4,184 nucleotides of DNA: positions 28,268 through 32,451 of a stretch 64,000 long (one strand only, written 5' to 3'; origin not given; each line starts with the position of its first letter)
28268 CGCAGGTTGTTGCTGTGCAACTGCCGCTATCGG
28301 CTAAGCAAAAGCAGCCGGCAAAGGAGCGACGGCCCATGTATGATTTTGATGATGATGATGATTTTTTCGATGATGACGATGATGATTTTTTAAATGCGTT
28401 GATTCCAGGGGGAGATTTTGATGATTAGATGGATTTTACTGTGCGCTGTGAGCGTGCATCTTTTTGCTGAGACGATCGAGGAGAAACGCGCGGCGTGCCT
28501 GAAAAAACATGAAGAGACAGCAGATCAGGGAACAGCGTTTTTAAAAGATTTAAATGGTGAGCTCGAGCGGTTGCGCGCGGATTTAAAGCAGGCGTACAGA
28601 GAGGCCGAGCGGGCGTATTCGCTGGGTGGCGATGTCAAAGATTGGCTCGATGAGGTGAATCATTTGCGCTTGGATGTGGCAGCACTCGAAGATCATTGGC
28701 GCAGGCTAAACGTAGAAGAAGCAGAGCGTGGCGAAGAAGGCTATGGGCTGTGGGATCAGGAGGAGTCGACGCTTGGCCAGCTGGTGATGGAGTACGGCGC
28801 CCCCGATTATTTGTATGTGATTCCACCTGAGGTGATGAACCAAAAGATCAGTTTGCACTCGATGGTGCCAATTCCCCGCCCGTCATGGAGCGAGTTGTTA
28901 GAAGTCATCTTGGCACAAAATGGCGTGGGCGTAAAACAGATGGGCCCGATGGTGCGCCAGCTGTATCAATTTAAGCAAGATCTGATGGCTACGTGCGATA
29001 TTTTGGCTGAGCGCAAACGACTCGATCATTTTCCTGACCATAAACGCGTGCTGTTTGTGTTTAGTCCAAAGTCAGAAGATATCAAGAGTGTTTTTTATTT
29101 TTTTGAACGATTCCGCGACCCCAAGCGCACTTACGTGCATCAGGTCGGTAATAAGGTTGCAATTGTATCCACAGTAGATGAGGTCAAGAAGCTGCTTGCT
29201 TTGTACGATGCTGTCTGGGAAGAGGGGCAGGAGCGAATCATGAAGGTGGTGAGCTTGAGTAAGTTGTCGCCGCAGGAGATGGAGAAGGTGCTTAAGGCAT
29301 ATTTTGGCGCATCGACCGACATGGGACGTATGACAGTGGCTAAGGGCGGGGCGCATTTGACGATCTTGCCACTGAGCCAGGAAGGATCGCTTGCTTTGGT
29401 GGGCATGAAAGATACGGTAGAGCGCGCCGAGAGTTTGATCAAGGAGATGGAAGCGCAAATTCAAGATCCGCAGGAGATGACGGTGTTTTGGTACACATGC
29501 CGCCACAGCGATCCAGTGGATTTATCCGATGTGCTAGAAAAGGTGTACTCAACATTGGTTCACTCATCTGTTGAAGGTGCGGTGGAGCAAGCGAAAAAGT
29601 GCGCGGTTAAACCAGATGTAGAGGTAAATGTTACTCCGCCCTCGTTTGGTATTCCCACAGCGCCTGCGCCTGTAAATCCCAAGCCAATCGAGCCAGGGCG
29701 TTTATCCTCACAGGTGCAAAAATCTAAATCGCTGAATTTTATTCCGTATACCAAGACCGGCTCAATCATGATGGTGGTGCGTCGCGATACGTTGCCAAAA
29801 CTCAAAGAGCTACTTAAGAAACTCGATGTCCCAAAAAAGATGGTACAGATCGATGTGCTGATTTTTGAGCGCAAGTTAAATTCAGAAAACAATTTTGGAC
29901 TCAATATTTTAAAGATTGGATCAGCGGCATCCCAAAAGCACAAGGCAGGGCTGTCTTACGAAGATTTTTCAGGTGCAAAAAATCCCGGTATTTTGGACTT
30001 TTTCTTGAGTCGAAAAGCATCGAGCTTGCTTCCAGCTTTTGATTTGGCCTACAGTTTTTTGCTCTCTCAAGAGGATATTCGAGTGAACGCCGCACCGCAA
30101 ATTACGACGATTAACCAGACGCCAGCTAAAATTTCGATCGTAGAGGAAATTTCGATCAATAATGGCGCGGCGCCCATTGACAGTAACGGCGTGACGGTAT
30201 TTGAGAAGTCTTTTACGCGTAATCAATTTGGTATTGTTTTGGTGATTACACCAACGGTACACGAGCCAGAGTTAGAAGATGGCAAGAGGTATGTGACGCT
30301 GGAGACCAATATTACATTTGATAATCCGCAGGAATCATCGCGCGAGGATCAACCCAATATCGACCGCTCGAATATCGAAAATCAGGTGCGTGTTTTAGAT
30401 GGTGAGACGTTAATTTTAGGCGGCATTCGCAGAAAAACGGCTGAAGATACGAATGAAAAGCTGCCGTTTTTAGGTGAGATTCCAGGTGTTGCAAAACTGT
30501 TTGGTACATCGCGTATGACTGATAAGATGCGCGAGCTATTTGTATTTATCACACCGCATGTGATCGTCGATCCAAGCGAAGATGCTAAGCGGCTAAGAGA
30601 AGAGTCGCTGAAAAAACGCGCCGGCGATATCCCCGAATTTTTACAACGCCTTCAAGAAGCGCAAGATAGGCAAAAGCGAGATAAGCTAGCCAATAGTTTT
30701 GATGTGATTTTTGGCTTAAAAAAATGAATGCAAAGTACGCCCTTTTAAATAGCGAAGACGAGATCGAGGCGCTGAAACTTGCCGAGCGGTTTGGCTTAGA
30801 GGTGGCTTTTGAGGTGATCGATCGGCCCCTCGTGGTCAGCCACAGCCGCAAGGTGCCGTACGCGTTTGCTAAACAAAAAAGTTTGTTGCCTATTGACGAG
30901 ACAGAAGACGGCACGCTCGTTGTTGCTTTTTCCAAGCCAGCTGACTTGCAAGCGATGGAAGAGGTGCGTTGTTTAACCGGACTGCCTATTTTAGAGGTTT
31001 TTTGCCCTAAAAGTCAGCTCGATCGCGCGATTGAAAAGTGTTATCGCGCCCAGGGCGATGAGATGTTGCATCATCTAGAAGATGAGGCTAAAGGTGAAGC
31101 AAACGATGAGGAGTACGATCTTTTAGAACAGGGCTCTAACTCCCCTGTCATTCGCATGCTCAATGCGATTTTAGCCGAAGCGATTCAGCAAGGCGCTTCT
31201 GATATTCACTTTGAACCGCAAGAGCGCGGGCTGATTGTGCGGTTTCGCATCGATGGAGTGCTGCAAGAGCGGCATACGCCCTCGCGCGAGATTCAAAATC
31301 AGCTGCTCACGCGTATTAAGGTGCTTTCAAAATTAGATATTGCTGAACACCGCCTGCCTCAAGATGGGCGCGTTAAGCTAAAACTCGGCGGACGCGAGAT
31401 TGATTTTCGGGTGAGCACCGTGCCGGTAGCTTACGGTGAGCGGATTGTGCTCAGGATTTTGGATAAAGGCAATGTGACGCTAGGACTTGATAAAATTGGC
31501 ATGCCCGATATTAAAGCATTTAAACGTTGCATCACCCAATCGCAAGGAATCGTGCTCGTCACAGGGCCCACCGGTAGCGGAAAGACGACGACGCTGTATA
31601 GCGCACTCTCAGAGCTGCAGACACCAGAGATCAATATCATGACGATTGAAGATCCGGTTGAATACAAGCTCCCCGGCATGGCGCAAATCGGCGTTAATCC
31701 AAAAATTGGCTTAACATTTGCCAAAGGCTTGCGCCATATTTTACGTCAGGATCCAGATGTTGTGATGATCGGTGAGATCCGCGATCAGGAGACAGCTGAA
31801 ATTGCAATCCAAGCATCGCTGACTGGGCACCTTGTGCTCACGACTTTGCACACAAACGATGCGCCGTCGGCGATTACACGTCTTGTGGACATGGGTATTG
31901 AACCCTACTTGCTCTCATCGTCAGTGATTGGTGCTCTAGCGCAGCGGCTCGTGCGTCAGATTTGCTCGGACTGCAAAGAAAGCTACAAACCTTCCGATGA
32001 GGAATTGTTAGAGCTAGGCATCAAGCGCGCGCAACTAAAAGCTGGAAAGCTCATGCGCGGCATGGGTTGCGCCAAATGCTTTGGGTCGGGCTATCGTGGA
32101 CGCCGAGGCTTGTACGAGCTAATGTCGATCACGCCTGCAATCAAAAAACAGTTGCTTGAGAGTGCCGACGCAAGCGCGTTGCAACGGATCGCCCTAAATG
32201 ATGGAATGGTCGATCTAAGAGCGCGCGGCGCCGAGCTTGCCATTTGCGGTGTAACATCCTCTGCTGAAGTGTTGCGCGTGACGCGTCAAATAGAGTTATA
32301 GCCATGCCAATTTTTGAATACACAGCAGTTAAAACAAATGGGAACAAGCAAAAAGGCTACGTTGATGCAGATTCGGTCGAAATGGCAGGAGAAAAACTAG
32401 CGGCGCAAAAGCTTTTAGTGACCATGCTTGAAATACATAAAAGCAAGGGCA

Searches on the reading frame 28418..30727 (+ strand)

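Call 41: search_protein_families(library=pfam, proteins=[window:28418-30727:+], max_evalue=0.00001)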
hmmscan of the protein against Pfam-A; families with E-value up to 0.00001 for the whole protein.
window:28418-30727:+ (769 aa): 2 families
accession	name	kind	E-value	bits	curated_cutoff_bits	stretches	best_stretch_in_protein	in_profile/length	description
PF00263.26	Secretin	-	7.3e-34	117.2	27.5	1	550-716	4-168/169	Bacterial type II and III secretion system protein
PF03958.22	Secretin_N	-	3.5e-13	50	28.2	0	357-474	2-68/69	Bacterial type II/III secretion system short domain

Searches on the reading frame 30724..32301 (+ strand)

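Call 41: search_protein_families(library=pfam, proteins=[window:30724-32301:+], max_evalue=0.00001)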
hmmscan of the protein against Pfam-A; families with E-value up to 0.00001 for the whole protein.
window:30724-32301:+ (525 aa): 2 families
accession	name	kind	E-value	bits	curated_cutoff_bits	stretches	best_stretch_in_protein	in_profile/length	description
PF00437.27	T2SSE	-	2.3e-139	464.6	24.9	1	136-518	2-370/370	Type II/IV secretion system protein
PF05157.20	MshEN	-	2.3e-16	60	23.1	1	37-111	14-88/90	MshEN domain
